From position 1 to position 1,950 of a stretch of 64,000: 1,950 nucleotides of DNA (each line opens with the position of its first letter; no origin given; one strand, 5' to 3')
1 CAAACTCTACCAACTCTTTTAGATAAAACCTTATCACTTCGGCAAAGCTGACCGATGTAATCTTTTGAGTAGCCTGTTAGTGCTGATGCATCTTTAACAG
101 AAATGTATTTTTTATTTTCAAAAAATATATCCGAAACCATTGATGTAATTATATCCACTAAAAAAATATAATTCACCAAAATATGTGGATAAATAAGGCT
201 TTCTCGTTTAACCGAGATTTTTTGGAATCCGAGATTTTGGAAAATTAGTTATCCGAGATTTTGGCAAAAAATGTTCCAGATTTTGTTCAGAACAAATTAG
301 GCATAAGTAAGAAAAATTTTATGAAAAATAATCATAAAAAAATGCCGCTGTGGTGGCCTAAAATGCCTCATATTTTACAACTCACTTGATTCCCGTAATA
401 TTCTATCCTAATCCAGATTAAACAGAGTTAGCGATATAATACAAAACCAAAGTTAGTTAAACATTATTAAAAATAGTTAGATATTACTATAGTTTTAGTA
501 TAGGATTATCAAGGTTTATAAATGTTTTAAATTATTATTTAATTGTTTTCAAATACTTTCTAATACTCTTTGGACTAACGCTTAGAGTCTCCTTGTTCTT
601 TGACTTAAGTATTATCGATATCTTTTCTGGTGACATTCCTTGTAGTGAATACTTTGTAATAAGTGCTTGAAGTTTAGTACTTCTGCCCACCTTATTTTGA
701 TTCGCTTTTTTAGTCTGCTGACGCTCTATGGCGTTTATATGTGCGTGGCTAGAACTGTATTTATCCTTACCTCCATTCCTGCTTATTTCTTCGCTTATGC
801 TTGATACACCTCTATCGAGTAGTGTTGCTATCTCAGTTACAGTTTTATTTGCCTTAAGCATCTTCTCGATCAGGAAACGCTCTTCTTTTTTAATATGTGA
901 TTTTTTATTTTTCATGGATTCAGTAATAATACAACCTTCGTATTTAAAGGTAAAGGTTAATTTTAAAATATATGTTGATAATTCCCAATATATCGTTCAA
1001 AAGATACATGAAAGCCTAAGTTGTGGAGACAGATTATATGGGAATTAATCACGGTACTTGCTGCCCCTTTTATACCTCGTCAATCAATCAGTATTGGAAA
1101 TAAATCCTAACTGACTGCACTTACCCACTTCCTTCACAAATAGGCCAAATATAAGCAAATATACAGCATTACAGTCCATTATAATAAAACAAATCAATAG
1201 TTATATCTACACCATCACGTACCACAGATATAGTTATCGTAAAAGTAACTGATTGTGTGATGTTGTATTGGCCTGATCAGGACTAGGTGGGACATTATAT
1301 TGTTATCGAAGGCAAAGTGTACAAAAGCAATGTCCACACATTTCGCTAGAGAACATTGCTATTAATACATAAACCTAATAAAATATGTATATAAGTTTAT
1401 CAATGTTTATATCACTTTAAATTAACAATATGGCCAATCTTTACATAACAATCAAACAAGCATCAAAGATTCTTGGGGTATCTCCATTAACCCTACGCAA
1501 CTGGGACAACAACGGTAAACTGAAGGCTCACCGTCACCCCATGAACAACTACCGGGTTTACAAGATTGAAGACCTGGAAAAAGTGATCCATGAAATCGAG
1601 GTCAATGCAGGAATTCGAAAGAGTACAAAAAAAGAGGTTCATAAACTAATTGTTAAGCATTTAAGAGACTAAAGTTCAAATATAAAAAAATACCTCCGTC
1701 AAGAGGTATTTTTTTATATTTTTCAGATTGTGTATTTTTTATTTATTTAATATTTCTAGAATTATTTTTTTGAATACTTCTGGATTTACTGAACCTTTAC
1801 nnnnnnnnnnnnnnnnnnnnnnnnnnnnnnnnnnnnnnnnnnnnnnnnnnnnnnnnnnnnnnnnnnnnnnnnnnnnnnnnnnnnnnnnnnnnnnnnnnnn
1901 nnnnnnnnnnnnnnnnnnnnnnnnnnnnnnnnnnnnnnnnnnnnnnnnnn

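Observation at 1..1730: Possible relic of a mobile replicon: DnaA box plus iteron-like repeats, an IS30-type HTH fragment and an excisionase-like HTH gene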

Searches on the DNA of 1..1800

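Call 8: search_rna_families(source=window, start=1, end=1800, threshold=evalue, max_evalue=10)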
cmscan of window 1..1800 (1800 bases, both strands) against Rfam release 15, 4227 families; matches with E-value up to 10: 14.
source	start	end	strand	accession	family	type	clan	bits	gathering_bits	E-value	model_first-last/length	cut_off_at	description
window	1648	1720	+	RF02064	STnc370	Gene; sRNA;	-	27.7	54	0.46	1-71/71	no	Enterobacterial sRNA STnc370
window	1652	1720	+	RF02495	ohsC_RNA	Gene; antitoxin;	-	24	50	0.85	1-77/77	no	Oppression of Hydrophobic ORF by sRNA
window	1530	1602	-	RF00675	mir-145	Gene; miRNA;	-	23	50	0.031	1-86/86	no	mir-145 microRNA precursor family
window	1654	1739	+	RF01770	rimP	Cis-reg; leader;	-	20.9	47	1.9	1-102/102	no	Gammaprotebacteria rimP leader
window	317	357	+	RF01810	pntA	Gene; sRNA;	-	19.9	54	5.7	1-62/62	no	pntA sRNA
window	1680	1724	+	RF02362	Yfr10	Gene; sRNA;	-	19.5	43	8.5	1-78/78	no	Cyanobacterial functional RNA 10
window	1676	1723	-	RF00721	MIR475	Gene; miRNA;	-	19.4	70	2.4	1-128/128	no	MIR475 microRNA precursor family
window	1669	1735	-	RF02436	SpF43_sRNA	Gene; sRNA;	-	19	70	1.5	1-99/99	no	Streptococcus sRNA SpF43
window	1628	1714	-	RF01770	rimP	Cis-reg; leader;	-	18.1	47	7.9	32-102/102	no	Gammaprotebacteria rimP leader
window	1678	1721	-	RF04128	MIR8562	Gene; miRNA;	-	17.5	211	2.8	97-146/242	no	MIR8562 microRNA precursor family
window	1678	1721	+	RF04128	MIR8562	Gene; miRNA;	-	16.3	211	5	97-146/242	no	MIR8562 microRNA precursor family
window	257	330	-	RF04295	mir-329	Gene; miRNA;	CL00149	16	76.8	6.1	1-80/80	no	mir-329 microRNA precursor family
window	195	263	+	RF02694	RalA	Gene; sRNA;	-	13.1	170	8.7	57-130/179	no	RalR antitoxin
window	1683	1716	-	RF02637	EF0408_EF0409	Gene; sRNA;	-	11.1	440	6.4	375-408/412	no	Enterococcus sRNA EF0408_EF0409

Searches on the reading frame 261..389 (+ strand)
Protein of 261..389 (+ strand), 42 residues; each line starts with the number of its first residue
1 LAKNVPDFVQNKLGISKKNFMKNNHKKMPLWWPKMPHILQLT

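Call 6: search_protein_families(library=pfam, proteins=[window:261-389:+], max_evalue=1)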
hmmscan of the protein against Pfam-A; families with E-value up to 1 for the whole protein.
window:261-389:+ (42 aa): 1 family
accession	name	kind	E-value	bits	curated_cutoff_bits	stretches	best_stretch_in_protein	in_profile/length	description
PF17783.7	CvfB_WH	-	0.043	14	22.9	1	3-20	19-36/58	CvfB-like winged helix domain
